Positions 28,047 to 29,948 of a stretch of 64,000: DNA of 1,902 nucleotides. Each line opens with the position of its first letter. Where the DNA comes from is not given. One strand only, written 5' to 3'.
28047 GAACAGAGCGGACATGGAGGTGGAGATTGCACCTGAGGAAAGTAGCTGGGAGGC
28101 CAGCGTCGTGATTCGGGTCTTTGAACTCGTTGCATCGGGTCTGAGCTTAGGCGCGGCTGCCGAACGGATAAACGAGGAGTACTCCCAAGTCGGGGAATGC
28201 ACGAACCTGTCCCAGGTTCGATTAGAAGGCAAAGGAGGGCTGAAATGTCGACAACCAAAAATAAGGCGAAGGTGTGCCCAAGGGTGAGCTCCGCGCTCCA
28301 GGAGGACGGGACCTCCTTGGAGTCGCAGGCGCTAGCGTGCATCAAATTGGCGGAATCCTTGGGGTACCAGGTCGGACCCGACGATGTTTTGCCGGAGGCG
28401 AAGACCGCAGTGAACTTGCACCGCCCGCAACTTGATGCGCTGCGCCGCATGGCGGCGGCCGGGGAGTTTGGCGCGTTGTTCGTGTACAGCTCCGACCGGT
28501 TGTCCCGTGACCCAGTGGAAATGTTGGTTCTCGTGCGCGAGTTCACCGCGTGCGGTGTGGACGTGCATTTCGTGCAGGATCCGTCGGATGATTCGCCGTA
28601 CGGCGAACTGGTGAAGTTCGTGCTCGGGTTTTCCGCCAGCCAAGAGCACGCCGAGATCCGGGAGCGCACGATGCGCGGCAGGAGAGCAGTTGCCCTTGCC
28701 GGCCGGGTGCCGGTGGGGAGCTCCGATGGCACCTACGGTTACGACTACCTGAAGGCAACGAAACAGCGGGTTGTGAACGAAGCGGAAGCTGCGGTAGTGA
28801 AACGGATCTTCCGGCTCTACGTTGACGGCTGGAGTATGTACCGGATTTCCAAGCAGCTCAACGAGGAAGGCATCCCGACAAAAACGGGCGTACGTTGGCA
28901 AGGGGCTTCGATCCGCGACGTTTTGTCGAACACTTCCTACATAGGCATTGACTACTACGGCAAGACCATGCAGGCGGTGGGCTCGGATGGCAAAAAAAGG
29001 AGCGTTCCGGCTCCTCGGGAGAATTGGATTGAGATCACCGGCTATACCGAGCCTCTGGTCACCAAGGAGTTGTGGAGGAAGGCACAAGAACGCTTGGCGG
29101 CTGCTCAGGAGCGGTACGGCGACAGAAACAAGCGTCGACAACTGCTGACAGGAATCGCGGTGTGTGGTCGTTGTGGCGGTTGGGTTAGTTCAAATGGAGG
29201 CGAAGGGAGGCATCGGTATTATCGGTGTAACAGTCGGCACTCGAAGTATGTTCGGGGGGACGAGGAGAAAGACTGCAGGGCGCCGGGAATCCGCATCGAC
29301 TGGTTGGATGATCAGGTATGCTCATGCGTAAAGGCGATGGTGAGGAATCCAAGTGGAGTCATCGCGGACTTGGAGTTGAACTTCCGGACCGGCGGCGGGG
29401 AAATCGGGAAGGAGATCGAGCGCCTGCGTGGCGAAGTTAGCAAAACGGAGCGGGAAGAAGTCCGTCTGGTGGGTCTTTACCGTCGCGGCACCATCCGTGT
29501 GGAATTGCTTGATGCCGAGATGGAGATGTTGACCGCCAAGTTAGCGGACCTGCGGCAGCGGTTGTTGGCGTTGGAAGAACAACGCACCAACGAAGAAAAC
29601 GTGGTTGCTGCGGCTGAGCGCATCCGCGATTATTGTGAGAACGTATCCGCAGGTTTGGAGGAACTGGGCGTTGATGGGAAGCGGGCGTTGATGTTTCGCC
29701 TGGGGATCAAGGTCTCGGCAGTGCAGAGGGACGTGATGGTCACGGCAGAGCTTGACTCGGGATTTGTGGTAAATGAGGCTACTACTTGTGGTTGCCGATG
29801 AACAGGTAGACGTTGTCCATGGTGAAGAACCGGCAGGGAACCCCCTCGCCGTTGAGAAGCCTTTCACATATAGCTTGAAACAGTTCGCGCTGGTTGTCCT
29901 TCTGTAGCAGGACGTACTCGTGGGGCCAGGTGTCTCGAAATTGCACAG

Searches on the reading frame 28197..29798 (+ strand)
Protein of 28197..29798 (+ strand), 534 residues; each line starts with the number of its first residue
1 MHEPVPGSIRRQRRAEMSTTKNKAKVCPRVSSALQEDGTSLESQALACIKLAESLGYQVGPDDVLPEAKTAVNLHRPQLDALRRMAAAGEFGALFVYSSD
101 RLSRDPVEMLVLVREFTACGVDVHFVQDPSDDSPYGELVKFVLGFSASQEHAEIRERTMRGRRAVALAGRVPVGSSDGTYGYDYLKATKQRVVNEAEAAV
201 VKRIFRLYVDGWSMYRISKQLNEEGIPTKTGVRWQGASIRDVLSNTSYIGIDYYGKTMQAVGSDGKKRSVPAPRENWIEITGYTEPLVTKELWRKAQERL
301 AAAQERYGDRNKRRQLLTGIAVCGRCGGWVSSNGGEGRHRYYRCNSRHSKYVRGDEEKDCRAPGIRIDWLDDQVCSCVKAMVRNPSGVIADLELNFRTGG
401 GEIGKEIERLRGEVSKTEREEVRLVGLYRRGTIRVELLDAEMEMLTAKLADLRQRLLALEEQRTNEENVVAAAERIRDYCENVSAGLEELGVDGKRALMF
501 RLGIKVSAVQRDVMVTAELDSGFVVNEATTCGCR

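Call 74: search_protein_families(library=pfam, proteins=[window:28197-29798:+], max_evalue=0.00001)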
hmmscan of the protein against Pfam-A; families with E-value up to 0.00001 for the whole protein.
window:28197-29798:+ (534 aa): 3 families
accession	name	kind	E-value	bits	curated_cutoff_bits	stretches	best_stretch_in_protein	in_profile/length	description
PF07508.19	Recombinase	-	7.3e-28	97.3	21.1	1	195-301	1-100/102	Recombinase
PF00239.26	Resolvase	-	9e-22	78.2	23.3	1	28-170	5-144/145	Resolvase, N terminal domain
PF13408.12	Zn_ribbon_recom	-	4.9e-10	40.1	25.3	1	316-374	1-53/58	Recombinase zinc beta ribbon domain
